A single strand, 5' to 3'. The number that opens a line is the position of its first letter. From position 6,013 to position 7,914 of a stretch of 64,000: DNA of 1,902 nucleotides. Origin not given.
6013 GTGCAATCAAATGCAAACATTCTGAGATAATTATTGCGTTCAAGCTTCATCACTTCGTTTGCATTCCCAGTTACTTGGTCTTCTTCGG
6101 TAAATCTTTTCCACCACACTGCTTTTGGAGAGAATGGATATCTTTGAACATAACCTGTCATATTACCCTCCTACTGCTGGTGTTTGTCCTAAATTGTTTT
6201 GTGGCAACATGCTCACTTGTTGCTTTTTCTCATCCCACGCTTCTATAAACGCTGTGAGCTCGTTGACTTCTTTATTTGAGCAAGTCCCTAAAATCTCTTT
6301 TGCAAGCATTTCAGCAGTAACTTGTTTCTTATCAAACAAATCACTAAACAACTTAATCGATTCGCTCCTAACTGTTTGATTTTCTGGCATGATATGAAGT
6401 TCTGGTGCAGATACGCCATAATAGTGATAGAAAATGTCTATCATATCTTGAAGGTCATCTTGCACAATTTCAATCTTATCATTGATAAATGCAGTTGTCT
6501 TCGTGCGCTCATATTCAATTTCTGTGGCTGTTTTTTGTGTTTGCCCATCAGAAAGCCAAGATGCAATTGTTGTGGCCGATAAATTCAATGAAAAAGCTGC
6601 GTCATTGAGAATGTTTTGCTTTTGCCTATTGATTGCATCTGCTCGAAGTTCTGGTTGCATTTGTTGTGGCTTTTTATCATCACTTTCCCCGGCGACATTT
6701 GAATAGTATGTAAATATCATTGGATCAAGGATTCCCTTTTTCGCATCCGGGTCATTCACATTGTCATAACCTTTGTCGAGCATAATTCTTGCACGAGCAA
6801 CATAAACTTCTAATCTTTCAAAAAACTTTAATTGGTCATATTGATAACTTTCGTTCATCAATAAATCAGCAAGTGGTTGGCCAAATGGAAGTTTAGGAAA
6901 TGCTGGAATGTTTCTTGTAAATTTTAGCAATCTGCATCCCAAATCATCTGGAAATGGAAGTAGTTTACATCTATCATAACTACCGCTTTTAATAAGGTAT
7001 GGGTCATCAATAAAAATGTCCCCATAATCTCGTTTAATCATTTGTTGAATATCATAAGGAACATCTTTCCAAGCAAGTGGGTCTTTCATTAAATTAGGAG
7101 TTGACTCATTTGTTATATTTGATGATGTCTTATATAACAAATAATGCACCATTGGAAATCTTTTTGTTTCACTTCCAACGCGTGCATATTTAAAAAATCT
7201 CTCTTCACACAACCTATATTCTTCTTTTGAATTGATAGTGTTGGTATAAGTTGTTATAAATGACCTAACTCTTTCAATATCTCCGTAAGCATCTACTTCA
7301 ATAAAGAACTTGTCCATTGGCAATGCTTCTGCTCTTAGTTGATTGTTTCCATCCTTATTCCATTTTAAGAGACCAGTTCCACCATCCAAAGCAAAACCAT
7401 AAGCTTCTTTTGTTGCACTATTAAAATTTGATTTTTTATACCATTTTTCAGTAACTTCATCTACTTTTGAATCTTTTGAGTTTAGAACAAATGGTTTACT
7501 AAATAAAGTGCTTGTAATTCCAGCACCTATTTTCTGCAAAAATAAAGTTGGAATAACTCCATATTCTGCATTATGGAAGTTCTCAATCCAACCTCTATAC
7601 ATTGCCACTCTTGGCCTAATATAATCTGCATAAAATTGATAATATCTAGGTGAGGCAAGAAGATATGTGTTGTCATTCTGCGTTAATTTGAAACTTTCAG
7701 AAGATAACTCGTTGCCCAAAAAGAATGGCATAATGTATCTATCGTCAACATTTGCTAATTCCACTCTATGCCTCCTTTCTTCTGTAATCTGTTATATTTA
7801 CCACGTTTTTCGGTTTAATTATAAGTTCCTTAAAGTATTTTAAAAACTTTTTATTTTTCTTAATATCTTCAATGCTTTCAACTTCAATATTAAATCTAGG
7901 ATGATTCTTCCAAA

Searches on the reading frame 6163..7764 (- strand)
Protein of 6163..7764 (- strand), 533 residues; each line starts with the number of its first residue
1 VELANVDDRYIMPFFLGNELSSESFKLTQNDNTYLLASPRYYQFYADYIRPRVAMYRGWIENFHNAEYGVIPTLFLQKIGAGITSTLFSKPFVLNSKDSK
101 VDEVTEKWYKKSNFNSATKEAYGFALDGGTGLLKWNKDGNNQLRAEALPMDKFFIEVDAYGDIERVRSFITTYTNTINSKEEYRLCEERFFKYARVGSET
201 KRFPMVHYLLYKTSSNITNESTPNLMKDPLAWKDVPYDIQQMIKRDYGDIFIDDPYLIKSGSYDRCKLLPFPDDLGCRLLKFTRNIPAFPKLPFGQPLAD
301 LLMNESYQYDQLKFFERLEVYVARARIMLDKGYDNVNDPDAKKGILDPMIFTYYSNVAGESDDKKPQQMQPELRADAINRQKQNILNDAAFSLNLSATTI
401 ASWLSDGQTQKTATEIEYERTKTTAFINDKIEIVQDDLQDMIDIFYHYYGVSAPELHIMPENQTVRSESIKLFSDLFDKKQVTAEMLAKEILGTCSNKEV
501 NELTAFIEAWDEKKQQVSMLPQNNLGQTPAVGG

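Call 47: search_protein_families(library=phrogs, proteins=[window:6163-7764:-], max_evalue=0.00001)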
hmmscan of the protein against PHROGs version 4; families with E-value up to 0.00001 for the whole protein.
window:6163-7764:- (533 aa): 1 family
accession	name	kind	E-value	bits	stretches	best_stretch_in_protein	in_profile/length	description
phrog_533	-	head and packaging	3.9e-17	62.9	1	352-450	312-410/495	portal protein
